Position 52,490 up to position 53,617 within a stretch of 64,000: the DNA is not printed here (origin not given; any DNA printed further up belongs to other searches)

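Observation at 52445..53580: SPFH lipoprotein gene flanked by a duplicated copy of the GH18 gene's 3' end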

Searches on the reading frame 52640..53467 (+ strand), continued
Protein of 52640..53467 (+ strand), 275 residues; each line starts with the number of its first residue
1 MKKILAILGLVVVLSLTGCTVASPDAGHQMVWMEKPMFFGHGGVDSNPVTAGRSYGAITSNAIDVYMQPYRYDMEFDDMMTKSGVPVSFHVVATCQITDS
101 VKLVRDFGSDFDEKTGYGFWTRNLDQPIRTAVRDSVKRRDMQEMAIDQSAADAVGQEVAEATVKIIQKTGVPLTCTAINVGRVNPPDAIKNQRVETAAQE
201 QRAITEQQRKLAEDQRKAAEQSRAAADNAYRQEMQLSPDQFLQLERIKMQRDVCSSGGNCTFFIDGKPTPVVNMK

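Call 61: search_protein_families(library=phrogs, proteins=[L137:8-667:+, L137:1090-1755:+, L137:1760-2380:+, L137:4252-4962:+, L137:6275-7648:+, L137:8994-9962:+, L134:3336-3911:+, L134:4962-5807:+, L134:5804-6277:+, window:52640-53467:+], max_evalue=0.001)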
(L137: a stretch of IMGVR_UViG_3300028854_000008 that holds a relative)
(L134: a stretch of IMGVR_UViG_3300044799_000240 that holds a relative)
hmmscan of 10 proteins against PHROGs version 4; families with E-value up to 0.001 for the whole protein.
L137:8-667:+ (219 aa): 4 families
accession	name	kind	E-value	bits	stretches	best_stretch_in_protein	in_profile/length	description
phrog_85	-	DNA, RNA and nucleotide metabolism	5.6e-69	234.6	1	9-212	372-580/866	thymidylate synthase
phrog_10644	-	DNA, RNA and nucleotide metabolism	1.8e-57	194.9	1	62-218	2-157/160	thymidylate synthase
phrog_22708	-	DNA, RNA and nucleotide metabolism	4.3e-18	66.6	1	9-98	30-131/242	thymidylate synthase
phrog_28804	-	DNA, RNA and nucleotide metabolism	3.5e-07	31.5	1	138-210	9-80/91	thymidylate synthase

L137:1090-1755:+ (221 aa): 5 families
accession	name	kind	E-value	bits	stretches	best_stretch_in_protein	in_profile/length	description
phrog_17056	-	unknown function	2.9e-63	215.7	3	24-178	250-404/420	-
phrog_5925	-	unknown function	3.6e-60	204.2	3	83-165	102-183/228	-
phrog_25923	-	unknown function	3.6e-28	99.8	3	37-104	262-329/366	-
phrog_35305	-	unknown function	2.1e-21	77.6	2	17-95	51-129/195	-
phrog_31839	-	unknown function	2e-13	50.9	1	2-221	136-382/421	-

L137:1760-2380:+ (206 aa): 1 family
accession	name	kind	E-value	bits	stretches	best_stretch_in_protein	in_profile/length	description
phrog_1649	-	other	1e-28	100.9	1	1-202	37-274/308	metallo-phosphoesterase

L137:4252-4962:+ (236 aa): 2 families
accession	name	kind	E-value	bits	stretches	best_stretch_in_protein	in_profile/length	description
phrog_2251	-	unknown function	1e-08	36.4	1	169-222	2-57/74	-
phrog_5337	-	unknown function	0.00029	21.4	1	147-204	24-81/209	-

L137:6275-7648:+ (457 aa): 4 families
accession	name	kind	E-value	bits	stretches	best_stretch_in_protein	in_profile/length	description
phrog_2244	-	DNA, RNA and nucleotide metabolism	1.2e-75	256.4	1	36-427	3-376/392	tRNA nucleotidyltransferase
phrog_24229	-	DNA, RNA and nucleotide metabolism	5.8e-34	118.6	1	35-220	3-206/245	tRNA nucleotidyltransferase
phrog_1614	-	DNA, RNA and nucleotide metabolism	7.4e-11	43.2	1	13-59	11-58/268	nucleotidyltransferase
phrog_6931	-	unknown function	8.1e-10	39.4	1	252-377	26-153/343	-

L137:8994-9962:+ (322 aa): 1 family
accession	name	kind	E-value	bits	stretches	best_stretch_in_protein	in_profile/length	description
phrog_24834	-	unknown function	6.6e-101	338.7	1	1-320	1-334/336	-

L134:3336-3911:+ (191 aa): 0 families

L134:4962-5807:+ (281 aa): 0 families

L134:5804-6277:+ (157 aa): 2 families
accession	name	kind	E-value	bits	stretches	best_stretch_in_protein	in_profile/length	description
phrog_1818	-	unknown function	2.1e-27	96.7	1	1-150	5-154/161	-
phrog_38681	-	unknown function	0.00031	21.7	1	65-151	2-92/101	-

window:52640-53467:+ (275 aa): 1 family
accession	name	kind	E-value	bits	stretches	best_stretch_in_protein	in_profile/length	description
phrog_200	-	other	5.4e-18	66.2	1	1-246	81-330/379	lipoprotein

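Call 66: list_cluster_members(proteins=[window:52640-53467:+, window:51326-52489:+, window:53690-54214:+, P0123, P0124, P0136, P0140, P0181])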
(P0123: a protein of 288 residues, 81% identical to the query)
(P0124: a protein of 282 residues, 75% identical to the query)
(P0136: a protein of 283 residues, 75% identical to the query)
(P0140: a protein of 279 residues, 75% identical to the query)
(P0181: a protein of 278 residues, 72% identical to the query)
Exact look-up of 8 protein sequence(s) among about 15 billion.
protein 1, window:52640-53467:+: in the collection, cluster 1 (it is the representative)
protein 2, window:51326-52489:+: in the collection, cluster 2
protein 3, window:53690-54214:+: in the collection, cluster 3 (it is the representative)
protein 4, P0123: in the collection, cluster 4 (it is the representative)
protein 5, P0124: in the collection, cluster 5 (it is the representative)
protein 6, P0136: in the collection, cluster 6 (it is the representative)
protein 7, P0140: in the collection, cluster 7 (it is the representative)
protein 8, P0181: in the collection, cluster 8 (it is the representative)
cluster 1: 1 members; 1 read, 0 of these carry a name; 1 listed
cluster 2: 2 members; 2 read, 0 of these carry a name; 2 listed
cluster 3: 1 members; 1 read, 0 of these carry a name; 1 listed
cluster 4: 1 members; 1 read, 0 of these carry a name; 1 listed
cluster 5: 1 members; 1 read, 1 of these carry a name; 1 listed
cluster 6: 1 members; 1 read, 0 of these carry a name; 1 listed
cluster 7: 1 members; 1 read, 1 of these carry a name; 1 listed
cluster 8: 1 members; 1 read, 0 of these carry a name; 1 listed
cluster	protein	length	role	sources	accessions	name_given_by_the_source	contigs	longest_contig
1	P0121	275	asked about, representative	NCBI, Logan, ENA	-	-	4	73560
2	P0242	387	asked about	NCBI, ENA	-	-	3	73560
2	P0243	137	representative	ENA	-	-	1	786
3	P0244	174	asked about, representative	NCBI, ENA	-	-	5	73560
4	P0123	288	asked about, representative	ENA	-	-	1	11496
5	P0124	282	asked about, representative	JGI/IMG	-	hypothetical protein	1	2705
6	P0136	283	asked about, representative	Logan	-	-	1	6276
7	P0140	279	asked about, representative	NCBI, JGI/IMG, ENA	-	hypothetical protein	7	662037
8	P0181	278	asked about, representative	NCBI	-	-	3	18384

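Call 68: find_encoding_contigs(protein=P0243, flank=3000, max_places=5)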
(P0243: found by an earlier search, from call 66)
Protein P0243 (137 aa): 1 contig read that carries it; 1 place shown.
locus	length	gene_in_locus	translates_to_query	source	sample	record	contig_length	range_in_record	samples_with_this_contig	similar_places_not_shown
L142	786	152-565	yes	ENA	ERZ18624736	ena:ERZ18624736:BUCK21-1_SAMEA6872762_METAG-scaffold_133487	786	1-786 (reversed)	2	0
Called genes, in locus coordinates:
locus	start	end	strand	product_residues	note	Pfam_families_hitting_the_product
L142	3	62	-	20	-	?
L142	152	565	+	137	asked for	-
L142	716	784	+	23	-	?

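Call 85: find_encoding_contigs(protein=P0136, flank=4000, max_places=2)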
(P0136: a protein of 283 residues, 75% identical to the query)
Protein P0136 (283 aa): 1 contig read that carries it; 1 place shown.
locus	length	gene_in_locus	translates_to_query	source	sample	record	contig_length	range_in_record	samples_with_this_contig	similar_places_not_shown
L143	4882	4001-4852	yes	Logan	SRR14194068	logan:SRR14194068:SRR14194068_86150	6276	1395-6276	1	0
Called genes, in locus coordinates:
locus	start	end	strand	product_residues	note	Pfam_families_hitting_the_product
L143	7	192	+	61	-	-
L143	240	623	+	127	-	-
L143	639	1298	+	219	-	-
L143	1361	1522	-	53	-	-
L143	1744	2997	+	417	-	-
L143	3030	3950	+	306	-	-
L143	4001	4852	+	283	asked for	PF01145:Band_7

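Call 86: find_encoding_contigs(protein=P0124, flank=4000, max_places=2)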
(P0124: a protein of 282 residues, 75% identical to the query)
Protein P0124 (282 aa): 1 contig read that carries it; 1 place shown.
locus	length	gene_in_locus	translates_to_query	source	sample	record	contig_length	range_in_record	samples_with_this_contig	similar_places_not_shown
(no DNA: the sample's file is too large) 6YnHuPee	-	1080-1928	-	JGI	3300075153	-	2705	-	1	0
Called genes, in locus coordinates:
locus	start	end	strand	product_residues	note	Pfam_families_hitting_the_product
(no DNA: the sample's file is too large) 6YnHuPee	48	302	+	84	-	-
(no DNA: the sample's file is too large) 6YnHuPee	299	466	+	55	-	-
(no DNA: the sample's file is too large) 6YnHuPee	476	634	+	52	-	-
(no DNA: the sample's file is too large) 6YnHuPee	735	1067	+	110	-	-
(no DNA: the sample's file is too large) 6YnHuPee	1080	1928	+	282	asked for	PF01145:Band_7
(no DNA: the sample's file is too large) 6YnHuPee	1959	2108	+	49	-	-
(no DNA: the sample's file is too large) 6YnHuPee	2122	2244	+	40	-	-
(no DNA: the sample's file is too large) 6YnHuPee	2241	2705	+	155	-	?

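Call 87: search_protein_families(library=phrogs, proteins=[L143:240-623:+, L143:639-1298:+, L143:1744-2997:+, L143:3030-3950:+, L143:4001-4852:+], max_evalue=0.001)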
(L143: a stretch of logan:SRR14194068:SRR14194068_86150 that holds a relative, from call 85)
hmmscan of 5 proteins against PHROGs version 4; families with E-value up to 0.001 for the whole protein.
L143:240-623:+ (127 aa): 0 families

L143:639-1298:+ (219 aa): 1 family
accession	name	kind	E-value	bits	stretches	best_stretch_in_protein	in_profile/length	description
phrog_30528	-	unknown function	1.2e-06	29.5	1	120-149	110-139/183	-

L143:1744-2997:+ (417 aa): 1 family
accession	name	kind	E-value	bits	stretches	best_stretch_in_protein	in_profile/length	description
phrog_10079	-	unknown function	2.8e-95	320.6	2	219-417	161-344/344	-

L143:3030-3950:+ (306 aa): 1 family
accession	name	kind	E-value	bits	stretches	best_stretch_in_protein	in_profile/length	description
phrog_6247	-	DNA, RNA and nucleotide metabolism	1.1e-110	370.6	1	3-303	3-298/303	DNA topoisomerase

L143:4001-4852:+ (283 aa): 1 family
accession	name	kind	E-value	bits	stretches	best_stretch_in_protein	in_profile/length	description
phrog_200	-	other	7.3e-18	65.8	1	3-258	83-333/379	lipoprotein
